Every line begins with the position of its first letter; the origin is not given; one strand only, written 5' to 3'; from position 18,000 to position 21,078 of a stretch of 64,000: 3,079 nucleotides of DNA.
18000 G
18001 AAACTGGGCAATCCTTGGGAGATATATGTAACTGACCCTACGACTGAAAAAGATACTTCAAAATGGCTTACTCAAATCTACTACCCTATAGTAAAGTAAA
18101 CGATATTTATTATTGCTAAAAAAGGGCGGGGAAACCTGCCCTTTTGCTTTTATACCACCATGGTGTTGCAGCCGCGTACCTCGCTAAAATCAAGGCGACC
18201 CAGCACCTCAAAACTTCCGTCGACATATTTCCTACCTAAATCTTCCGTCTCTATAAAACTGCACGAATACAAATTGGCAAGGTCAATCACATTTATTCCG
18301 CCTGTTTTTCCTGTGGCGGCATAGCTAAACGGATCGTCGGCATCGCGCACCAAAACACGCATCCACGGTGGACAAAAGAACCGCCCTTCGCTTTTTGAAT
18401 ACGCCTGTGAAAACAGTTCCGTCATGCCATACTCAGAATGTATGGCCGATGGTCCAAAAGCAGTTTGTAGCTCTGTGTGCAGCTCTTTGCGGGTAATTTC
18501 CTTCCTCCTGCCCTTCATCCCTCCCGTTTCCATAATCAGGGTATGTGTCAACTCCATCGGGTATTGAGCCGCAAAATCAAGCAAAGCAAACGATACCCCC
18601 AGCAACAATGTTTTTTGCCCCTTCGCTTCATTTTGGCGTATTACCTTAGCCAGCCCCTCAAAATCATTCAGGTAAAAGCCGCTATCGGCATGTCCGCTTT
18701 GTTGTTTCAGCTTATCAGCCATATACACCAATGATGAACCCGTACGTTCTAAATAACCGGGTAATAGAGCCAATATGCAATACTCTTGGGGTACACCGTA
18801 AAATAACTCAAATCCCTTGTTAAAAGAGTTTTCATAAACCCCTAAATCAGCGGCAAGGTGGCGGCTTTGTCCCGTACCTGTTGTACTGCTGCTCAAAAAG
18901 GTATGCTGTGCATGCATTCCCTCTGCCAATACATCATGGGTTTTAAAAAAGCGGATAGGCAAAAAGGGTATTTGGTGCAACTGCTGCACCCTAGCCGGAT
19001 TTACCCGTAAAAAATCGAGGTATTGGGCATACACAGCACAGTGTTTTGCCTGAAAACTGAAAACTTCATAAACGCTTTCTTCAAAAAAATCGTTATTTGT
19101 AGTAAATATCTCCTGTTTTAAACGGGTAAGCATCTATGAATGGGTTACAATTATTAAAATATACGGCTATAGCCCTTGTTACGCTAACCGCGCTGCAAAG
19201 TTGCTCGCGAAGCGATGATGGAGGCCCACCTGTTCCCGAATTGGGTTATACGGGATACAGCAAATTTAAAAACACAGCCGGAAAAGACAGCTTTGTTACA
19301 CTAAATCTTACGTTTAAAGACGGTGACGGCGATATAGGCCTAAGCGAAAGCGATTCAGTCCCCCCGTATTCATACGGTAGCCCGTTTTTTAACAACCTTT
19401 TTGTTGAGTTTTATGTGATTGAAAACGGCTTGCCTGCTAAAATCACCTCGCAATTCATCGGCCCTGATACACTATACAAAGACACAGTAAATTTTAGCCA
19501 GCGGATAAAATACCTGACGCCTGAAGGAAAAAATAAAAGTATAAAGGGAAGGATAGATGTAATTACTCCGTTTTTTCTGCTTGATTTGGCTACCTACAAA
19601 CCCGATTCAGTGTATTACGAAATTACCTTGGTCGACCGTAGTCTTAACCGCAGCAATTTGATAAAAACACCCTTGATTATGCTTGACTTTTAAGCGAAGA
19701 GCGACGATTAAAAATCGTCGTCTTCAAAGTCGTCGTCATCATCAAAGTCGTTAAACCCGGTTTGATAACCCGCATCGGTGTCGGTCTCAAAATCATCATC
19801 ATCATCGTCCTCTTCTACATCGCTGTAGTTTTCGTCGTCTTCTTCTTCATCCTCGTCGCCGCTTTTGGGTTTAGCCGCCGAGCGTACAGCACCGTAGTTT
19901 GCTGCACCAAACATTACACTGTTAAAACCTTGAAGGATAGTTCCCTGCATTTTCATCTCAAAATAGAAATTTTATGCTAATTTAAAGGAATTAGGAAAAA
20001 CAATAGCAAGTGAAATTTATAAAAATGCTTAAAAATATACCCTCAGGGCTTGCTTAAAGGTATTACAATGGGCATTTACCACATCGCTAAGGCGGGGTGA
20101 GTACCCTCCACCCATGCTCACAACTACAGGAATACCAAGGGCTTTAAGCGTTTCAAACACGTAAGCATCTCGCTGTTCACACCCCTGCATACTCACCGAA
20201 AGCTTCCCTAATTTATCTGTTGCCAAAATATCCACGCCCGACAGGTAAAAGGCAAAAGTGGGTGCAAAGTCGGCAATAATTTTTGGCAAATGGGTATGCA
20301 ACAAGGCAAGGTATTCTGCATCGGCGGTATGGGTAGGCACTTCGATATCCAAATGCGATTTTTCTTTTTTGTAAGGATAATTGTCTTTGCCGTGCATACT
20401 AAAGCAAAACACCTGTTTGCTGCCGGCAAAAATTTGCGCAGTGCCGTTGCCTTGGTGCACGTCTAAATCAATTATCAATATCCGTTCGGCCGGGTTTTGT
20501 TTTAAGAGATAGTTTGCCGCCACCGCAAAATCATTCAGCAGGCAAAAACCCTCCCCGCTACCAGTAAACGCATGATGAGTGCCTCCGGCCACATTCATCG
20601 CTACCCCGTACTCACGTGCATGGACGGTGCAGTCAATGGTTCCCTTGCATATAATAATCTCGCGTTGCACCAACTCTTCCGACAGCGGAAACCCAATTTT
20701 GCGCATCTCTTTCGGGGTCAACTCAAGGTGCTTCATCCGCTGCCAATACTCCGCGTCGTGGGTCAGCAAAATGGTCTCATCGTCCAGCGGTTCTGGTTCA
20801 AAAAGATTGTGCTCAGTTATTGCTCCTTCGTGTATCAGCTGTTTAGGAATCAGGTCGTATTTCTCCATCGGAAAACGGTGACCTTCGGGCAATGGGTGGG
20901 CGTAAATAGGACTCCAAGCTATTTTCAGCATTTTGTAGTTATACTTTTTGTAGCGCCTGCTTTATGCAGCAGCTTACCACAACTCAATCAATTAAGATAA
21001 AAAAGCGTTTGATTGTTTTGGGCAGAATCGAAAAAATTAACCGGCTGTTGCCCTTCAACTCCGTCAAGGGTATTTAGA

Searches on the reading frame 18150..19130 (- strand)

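Call 63: search_protein_families(library=pfam, proteins=[window:18150-19130:-], max_evalue=0.00001)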
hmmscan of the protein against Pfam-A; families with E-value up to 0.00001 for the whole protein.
window:18150-19130:- (326 aa): 1 family
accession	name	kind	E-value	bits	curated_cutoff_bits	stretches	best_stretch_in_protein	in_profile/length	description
PF04443.18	LuxE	-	2.4e-06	27.2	24.9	0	13-88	35-113/391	Acyl-protein synthetase, LuxE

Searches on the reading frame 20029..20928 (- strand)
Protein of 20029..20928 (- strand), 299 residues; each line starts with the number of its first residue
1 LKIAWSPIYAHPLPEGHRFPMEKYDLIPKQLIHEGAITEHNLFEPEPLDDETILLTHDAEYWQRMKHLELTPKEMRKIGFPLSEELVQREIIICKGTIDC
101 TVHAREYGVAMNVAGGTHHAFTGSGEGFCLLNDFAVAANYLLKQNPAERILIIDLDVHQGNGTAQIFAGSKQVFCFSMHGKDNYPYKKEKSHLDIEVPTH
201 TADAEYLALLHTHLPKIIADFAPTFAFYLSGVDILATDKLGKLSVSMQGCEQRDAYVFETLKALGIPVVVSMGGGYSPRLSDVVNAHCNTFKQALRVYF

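Call 64: search_protein_families(library=pfam, proteins=[window:20029-20928:-], max_evalue=0.00001)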
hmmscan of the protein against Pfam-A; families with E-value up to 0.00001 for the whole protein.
window:20029-20928:- (299 aa): 1 family
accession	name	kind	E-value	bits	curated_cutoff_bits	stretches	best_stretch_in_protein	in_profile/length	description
PF00850.24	Hist_deacetyl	-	1.7e-57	195.5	27.9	1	17-288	1-295/298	Histone deacetylase domain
